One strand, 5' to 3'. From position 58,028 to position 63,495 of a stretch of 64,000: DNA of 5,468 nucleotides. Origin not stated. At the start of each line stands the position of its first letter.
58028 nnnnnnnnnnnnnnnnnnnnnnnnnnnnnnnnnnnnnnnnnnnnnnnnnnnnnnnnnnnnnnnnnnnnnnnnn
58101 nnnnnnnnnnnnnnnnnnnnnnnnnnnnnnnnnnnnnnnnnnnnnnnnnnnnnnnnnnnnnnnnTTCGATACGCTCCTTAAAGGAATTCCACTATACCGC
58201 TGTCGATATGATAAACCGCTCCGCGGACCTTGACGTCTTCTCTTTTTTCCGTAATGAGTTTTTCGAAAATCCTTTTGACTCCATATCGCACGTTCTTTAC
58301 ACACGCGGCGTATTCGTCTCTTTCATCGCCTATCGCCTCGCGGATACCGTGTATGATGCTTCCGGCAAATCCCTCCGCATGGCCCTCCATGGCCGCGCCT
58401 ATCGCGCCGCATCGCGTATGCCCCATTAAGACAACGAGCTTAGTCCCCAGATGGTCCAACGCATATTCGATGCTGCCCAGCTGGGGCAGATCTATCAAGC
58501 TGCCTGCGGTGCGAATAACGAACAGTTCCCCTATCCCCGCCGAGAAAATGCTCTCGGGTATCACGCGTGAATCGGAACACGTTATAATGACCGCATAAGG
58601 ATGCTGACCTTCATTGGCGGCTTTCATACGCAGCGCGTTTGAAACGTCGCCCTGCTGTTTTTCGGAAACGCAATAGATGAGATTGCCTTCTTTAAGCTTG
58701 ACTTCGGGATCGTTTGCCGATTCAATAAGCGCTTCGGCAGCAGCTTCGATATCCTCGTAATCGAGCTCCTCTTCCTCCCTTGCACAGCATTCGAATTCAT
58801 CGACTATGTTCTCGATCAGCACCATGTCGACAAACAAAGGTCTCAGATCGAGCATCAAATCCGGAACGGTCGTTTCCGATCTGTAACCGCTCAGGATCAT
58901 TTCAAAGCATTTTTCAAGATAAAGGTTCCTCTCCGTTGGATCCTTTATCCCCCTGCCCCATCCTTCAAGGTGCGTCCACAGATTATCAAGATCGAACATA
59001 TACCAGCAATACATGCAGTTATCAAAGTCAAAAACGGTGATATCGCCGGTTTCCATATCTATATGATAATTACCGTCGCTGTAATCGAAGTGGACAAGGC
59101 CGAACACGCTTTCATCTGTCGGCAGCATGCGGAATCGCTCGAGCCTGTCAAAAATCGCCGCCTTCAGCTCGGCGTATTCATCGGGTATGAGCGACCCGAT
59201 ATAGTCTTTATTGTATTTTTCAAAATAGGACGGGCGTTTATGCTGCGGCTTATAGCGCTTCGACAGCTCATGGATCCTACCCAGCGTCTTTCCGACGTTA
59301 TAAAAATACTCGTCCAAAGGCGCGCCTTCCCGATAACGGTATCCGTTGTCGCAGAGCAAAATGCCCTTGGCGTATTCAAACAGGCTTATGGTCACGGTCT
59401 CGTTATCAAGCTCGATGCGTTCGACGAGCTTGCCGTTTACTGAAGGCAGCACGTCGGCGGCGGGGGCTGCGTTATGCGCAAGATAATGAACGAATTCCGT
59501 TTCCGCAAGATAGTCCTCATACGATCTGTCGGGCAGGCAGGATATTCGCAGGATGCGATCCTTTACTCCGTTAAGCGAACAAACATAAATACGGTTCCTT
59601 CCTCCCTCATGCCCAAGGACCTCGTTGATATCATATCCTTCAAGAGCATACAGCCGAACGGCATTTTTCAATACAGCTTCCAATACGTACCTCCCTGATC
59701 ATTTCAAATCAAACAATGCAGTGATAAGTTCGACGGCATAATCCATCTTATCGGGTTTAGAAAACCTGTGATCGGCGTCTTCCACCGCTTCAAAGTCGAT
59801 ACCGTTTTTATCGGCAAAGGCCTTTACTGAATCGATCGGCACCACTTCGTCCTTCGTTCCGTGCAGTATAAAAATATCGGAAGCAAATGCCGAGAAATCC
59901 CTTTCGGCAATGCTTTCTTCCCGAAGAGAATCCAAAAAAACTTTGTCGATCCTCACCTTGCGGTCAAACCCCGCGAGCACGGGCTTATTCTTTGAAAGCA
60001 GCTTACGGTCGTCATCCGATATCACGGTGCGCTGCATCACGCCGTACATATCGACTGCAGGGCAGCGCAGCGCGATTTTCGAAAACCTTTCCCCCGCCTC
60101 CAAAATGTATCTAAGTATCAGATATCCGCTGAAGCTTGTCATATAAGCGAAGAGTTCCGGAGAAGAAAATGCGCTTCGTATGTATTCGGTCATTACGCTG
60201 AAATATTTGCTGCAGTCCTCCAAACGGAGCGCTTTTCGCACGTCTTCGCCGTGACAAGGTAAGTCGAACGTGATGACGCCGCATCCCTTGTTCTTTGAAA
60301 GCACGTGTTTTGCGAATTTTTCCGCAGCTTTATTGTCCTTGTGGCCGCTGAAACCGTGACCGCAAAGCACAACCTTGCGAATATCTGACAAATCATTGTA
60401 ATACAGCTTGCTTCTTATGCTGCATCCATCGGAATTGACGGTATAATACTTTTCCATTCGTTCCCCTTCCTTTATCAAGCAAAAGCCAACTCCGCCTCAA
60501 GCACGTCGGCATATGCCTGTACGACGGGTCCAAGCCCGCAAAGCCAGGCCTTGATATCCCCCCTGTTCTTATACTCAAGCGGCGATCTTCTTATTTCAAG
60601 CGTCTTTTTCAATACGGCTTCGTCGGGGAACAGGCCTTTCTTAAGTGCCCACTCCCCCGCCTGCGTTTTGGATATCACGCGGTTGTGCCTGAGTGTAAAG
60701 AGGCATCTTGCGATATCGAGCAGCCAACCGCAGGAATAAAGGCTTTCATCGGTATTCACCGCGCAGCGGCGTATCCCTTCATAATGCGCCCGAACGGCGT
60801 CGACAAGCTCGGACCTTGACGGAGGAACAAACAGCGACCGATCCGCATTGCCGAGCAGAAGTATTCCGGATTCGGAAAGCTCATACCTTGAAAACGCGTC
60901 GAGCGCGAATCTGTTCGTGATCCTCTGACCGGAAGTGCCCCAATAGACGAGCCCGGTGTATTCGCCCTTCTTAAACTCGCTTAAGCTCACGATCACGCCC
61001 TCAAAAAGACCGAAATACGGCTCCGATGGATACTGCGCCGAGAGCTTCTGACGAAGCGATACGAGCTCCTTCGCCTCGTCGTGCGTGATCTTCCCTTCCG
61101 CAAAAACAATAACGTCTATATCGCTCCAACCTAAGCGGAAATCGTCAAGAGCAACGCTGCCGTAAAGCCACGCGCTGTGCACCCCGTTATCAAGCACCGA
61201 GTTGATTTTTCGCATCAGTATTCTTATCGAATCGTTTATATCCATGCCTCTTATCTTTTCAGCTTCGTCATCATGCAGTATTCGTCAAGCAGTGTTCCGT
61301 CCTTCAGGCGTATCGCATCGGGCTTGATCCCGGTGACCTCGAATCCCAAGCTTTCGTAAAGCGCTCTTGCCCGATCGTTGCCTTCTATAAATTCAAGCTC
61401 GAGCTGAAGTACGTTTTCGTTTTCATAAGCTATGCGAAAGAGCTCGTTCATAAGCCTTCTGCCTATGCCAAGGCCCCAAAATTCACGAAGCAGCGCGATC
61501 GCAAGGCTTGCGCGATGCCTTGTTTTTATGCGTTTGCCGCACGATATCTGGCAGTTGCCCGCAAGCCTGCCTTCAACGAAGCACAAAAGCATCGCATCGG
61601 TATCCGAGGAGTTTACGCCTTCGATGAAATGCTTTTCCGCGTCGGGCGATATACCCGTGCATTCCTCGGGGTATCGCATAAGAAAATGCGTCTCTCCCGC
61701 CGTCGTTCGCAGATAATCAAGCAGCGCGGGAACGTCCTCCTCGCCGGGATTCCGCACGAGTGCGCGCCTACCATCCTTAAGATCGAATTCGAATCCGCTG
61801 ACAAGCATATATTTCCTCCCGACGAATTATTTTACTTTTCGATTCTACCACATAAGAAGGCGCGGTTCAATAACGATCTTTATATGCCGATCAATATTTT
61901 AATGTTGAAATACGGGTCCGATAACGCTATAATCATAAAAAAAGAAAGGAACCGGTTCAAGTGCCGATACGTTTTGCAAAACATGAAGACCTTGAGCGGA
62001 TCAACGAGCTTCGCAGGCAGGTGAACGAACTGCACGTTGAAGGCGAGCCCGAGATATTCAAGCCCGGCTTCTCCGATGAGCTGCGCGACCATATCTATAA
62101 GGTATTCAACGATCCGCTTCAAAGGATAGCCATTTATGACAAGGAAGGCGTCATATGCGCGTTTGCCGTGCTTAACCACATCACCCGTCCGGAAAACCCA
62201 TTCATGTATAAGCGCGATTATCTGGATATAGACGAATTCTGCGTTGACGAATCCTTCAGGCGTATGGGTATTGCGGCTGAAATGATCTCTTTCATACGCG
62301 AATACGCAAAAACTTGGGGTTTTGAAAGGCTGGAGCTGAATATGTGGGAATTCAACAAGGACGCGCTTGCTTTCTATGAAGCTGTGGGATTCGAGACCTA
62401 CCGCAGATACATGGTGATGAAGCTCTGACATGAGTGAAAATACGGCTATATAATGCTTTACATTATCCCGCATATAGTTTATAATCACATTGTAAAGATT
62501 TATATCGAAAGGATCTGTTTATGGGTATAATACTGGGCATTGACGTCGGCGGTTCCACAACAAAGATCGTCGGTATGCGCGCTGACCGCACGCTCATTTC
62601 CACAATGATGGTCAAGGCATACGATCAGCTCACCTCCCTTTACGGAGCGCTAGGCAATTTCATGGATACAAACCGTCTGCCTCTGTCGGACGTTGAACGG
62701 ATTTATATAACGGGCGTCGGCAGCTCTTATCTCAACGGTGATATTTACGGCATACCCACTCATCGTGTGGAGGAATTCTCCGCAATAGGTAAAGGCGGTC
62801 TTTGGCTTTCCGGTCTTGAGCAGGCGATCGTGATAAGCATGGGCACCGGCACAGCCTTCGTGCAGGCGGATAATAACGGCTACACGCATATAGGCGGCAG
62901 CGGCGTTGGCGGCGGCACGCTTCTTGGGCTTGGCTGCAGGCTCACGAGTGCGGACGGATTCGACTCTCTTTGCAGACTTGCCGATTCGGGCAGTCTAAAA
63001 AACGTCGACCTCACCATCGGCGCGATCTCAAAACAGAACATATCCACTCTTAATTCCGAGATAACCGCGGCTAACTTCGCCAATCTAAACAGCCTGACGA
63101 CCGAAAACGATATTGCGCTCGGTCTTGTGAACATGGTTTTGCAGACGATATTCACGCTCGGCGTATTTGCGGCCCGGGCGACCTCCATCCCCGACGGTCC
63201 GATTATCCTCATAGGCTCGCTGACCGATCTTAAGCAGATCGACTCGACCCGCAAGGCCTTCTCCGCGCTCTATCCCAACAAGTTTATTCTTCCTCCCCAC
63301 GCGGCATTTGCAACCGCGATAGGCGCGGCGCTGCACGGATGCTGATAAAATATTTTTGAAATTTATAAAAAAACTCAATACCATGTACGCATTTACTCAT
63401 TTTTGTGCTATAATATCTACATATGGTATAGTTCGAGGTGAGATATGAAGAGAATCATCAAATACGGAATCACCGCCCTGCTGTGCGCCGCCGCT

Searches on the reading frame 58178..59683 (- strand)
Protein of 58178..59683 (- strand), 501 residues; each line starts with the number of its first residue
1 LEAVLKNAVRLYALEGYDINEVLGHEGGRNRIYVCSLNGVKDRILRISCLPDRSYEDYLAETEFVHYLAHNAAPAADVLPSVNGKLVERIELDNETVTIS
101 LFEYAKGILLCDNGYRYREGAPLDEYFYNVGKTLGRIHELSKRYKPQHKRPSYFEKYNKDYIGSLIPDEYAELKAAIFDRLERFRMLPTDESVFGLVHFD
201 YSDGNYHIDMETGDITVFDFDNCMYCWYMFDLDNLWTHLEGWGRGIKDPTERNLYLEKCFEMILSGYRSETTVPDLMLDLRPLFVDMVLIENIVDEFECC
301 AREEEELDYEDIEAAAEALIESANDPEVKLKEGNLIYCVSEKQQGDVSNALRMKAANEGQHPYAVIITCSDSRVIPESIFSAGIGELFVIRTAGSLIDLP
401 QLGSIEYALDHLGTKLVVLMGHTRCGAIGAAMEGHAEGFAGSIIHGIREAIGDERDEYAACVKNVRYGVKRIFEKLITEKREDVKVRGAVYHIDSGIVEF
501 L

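Call 59: search_protein_families(library=pfam, proteins=[window:58178-59683:-], max_evalue=0.0001)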
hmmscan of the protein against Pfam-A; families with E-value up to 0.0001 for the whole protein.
window:58178-59683:- (501 aa): 2 families
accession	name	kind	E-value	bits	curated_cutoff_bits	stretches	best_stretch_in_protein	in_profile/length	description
PF00484.24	Pro_CA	-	5.2e-30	105.2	25.7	1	364-497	1-155/156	Carbonic anhydrase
PF01636.29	APH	-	4.6e-17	63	23.2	1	27-240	8-214/239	Phosphotransferase enzyme family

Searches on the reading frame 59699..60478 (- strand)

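Call 59: search_protein_families(library=pfam, proteins=[window:59699-60478:-], max_evalue=0.0001)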
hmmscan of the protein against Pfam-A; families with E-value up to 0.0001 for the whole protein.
window:59699-60478:- (259 aa): 5 families
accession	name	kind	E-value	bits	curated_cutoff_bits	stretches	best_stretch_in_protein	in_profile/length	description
PF00561.26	Abhydrolase_1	-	3.1e-08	34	25.8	1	36-143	2-103/245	alpha/beta hydrolase fold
PF12146.15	Hydrolase_4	-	2.2e-07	30.9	27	0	33-144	3-113/239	Serine aminopeptidase, S33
PF12697.13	Abhydrolase_6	-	7.3e-05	24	26.3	0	37-240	2-209/217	Alpha/beta hydrolase family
PF20408.4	Abhydrolase_11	-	9.7e-05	22.6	27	0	190-246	118-174/193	Alpha/beta hydrolase domain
PF00326.27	Peptidase_S9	-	0.0001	22.3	22.6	0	106-256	63-206/213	Prolyl oligopeptidase family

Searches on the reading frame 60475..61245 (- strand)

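Call 59: search_protein_families(library=pfam, proteins=[window:60475-61245:-], max_evalue=0.0001)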
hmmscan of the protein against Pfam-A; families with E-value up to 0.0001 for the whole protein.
window:60475-61245:- (256 aa): 3 families
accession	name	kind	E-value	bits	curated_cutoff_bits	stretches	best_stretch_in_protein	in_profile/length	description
PF13427.11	AadA_C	-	9.9e-08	32.6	22.2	1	138-217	2-76/103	Aminoglycoside adenylyltransferase, C-terminal domain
PF01909.29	NTP_transf_2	-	1.9e-05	25.4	21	1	17-74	8-67/93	Nucleotidyltransferase domain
PF18765.7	Polbeta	-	4.7e-05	23.9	26.9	1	13-69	2-56/93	Polymerase beta, Nucleotidyltransferase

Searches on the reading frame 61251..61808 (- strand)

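Call 59: search_protein_families(library=pfam, proteins=[window:61251-61808:-], max_evalue=0.0001)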
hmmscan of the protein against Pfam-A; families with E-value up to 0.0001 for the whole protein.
window:61251-61808:- (185 aa): 5 families
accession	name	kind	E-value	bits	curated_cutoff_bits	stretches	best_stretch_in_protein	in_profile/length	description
PF00583.31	Acetyltransf_1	-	3e-11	44.1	20.7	1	66-156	28-116/116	Acetyltransferase (GNAT) family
PF13508.13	Acetyltransf_7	-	1.1e-09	39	27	1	75-158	7-84/84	Acetyltransferase (GNAT) domain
PF13302.13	Acetyltransf_3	-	1.7e-08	35.7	25.4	1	15-157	1-138/138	Acetyltransferase (GNAT) domain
PF13420.13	Acetyltransf_4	-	3.1e-07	31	24.3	1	58-167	37-145/155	Acetyltransferase (GNAT) domain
PF13673.13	Acetyltransf_10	-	1.2e-05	25.7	23.6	1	68-160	28-111/128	Acetyltransferase (GNAT) domain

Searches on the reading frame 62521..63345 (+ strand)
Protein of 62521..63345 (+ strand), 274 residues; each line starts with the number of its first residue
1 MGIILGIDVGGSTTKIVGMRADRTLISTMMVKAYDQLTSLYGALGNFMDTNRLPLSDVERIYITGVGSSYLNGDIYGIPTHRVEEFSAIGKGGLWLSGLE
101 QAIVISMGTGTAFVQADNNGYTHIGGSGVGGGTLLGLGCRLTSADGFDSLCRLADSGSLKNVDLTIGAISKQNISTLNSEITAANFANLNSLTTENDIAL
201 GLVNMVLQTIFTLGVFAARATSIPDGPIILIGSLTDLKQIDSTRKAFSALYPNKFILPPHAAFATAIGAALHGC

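Call 59: search_protein_families(library=pfam, proteins=[window:62521-63345:+], max_evalue=0.0001)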
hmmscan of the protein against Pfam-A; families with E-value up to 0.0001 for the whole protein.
window:62521-63345:+ (274 aa): 2 families
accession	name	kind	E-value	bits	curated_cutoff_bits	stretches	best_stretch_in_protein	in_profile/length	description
PF03630.20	Fumble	-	9.6e-19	68.2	28.5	1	103-238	150-296/334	Fumble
PF01869.26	BcrAD_BadFG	-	1.3e-07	31.9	31.5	1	5-272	1-270/271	BadF/BadG/BcrA/BcrD ATPase family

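Call 75: find_encoding_contigs(protein=window:62521-63345:+, flank=10000, max_places=2)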
Protein window:62521-63345:+ (274 aa): 21 contigs read that carry it; 2 places shown.
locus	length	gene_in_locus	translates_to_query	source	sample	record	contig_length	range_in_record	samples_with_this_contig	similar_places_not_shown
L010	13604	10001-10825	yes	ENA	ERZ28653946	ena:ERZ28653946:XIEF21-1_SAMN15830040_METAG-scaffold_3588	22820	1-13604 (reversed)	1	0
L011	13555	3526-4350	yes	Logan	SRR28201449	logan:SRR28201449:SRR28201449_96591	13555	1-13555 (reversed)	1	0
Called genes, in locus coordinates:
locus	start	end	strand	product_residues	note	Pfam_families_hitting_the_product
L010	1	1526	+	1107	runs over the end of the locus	PF01841:Transglut_core (weak)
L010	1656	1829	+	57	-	-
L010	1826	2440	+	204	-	PF09373:PMBR (weak)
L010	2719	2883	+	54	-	-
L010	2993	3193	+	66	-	-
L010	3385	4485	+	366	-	PF00589:Phage_integrase (weak)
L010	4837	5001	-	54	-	PF04014:MazE_antitoxin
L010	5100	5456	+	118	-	-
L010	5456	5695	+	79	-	-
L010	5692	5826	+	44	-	-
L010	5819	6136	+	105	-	-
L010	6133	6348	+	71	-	-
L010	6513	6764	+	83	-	-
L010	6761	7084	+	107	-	-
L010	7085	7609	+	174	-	-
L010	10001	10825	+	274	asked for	PF01869:BcrAD_BadFG (weak), PF03630:Fumble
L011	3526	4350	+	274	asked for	PF01869:BcrAD_BadFG (weak), PF03630:Fumble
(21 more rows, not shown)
